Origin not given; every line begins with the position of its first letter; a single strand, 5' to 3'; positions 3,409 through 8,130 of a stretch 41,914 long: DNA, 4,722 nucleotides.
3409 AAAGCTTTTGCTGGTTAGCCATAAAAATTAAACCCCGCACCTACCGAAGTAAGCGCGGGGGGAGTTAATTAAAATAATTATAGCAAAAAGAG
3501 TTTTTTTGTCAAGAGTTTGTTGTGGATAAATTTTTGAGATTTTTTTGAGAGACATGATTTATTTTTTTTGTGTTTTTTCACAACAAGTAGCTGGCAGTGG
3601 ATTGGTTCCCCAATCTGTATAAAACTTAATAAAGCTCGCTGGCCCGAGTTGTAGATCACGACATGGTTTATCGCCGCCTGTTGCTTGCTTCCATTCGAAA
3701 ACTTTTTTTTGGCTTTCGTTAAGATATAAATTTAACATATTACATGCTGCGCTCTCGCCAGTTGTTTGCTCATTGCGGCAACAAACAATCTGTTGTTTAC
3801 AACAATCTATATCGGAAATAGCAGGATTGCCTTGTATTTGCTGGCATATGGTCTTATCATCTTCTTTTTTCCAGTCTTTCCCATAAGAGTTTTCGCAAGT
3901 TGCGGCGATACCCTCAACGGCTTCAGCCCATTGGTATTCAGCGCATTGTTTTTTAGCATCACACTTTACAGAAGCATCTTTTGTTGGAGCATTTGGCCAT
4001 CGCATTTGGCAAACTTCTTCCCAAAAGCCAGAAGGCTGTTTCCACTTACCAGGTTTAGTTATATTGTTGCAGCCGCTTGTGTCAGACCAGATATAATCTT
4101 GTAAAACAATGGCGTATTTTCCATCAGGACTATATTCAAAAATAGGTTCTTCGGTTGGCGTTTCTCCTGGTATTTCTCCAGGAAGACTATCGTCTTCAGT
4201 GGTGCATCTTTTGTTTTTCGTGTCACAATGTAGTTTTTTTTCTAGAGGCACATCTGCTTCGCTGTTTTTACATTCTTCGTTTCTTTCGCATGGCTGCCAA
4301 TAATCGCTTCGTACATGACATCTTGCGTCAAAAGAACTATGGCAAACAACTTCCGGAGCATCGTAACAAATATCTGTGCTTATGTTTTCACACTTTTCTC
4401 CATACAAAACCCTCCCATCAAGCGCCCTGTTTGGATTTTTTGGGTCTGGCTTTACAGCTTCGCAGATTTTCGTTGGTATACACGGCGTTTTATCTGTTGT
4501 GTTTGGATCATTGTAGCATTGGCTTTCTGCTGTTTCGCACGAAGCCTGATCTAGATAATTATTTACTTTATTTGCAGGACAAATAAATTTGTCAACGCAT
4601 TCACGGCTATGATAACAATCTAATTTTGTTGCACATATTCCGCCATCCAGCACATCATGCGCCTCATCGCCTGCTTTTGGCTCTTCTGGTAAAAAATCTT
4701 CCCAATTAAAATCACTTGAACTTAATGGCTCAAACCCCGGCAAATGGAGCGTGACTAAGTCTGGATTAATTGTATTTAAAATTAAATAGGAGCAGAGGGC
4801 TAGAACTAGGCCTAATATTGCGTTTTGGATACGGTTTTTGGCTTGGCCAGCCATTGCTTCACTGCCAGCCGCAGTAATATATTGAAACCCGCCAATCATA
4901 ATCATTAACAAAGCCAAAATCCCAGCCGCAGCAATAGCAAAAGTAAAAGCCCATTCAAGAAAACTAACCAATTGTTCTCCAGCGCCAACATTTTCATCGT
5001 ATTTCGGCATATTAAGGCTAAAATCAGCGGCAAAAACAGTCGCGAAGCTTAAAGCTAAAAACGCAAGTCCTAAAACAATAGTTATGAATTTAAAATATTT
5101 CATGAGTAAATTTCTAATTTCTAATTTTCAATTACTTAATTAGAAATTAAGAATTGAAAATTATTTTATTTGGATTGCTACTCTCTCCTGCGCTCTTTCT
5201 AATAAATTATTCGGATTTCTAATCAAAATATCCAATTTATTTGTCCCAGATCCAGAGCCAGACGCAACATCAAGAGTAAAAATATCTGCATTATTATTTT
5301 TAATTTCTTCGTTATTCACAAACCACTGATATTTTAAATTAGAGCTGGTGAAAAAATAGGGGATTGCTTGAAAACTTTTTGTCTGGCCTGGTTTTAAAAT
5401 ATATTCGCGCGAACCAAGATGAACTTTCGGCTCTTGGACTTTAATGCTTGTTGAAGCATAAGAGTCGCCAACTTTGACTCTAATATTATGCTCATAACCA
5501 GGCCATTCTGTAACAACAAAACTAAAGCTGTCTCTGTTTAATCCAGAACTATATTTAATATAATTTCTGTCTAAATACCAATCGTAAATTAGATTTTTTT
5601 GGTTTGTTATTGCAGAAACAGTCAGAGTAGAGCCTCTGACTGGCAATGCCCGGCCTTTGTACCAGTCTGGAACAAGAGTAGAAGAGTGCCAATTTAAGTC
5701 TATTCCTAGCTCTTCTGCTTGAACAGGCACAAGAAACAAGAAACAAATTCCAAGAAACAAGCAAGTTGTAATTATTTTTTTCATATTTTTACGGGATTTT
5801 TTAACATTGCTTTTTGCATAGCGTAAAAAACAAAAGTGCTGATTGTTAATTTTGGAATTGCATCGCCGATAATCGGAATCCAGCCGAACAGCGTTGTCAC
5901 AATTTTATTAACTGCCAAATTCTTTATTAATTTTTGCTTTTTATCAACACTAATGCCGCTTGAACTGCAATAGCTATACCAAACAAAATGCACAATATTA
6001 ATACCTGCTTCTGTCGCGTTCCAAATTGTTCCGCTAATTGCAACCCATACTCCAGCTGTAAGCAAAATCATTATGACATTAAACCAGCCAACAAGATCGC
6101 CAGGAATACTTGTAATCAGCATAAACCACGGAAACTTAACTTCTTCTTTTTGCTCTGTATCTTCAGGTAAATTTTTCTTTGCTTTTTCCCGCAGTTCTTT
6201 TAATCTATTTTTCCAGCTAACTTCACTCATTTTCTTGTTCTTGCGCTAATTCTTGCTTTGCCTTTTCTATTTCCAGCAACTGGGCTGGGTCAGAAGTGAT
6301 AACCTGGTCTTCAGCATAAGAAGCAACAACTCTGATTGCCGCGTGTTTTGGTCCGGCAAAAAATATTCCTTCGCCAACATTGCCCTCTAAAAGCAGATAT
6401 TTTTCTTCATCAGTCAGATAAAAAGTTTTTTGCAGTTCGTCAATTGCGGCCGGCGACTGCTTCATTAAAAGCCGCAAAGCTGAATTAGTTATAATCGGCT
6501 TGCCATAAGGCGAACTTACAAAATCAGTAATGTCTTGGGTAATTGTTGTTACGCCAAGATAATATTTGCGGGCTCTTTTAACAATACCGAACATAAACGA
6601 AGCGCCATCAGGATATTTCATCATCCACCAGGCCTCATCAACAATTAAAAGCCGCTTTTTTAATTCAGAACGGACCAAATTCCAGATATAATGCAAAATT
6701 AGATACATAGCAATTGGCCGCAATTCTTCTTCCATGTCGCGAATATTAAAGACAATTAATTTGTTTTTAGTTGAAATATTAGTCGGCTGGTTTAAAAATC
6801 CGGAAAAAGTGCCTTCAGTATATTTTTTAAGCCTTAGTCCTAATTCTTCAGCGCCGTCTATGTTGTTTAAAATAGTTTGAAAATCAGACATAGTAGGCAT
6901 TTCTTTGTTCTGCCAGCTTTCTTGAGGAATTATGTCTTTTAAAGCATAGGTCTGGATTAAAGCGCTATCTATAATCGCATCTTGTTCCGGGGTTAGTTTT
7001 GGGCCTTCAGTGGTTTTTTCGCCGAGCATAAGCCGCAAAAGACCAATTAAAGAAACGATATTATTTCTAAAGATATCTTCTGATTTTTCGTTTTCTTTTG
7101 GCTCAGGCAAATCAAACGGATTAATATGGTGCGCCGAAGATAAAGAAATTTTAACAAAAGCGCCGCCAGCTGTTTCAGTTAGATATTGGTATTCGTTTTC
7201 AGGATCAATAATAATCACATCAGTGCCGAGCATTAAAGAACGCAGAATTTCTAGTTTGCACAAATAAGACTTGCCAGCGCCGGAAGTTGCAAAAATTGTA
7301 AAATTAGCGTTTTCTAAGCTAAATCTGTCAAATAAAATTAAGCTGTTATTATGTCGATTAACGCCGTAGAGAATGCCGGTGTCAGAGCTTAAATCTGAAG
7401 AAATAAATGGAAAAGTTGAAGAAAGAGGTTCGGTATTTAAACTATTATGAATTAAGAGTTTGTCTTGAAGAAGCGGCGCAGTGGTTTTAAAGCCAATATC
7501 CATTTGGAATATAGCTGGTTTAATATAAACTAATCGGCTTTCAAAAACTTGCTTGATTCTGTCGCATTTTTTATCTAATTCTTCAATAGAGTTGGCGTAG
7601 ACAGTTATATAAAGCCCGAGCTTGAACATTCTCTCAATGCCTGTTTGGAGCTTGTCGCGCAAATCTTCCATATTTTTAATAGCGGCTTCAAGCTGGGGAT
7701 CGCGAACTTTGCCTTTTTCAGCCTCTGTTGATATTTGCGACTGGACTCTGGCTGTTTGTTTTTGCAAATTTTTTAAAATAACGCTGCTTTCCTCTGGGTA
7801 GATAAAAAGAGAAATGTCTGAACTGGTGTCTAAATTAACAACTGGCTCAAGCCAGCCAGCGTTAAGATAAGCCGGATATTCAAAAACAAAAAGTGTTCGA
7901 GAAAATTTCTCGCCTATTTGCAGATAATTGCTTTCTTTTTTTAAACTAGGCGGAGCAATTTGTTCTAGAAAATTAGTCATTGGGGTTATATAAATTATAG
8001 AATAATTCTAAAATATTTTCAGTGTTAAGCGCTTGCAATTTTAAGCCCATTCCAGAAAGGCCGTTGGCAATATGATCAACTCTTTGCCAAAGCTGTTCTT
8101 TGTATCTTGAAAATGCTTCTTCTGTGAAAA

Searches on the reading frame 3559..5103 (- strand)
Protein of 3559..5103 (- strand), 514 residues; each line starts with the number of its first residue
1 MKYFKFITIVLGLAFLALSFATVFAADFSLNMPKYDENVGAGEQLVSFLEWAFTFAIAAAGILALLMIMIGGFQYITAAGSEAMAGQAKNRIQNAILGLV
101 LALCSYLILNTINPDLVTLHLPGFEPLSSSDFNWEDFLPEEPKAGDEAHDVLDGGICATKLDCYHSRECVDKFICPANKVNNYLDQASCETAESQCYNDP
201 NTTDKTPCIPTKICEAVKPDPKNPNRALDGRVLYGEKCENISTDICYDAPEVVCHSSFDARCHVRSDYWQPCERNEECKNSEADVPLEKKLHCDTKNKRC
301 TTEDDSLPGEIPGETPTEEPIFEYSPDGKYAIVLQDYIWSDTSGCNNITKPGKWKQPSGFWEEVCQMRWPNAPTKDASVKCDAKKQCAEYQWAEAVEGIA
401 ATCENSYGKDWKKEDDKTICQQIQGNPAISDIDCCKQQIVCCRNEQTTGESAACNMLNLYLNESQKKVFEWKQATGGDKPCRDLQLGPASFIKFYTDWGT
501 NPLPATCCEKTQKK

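Call 105: search_protein_families(library=pfam, proteins=[window:3559-5103:-], max_evalue=0.0001)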
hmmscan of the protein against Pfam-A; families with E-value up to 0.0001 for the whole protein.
window:3559-5103:- (514 aa): 1 family
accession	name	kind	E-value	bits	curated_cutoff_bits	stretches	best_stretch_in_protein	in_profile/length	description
PF18895.5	T4SS_pilin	-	7.9e-09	35.9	26.6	1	43-112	3-71/71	Type IV secretion system pilin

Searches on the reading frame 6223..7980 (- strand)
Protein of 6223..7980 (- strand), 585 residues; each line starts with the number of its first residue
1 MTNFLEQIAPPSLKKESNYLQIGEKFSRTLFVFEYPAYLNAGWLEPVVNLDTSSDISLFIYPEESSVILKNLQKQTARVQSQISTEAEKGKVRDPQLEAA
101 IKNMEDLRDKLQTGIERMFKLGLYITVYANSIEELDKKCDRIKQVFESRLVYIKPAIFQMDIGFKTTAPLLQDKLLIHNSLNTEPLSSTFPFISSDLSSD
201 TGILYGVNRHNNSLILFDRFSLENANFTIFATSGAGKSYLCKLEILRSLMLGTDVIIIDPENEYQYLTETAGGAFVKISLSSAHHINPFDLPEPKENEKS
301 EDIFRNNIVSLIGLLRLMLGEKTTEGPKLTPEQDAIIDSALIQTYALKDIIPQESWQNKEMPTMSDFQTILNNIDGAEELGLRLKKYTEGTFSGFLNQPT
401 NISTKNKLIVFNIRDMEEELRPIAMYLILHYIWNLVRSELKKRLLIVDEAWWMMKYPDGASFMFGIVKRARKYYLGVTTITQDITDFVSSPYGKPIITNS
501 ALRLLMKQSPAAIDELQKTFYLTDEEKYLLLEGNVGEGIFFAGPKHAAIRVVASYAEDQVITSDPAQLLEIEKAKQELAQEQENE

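Call 105: search_protein_families(library=pfam, proteins=[window:6223-7980:-], max_evalue=0.0001)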
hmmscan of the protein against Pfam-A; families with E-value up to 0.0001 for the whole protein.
window:6223-7980:- (585 aa): 4 families
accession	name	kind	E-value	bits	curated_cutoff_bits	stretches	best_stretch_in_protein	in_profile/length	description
PF19044.6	P-loop_TraG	-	3.3e-24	85.7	25.8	1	222-534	27-346/413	TraG P-loop domain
PF12846.13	AAA_10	-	5.5e-10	39.3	27.5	1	224-297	21-86/362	AAA-like domain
PF01935.23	DUF87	-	6.2e-09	36.7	23.2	1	227-292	26-93/220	Helicase HerA, central domain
PF03135.19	CagE_TrbE_VirB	-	9.1e-05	22.9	21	0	21-144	60-171/204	CagE, TrbE, VirB family, component of type IV transporter system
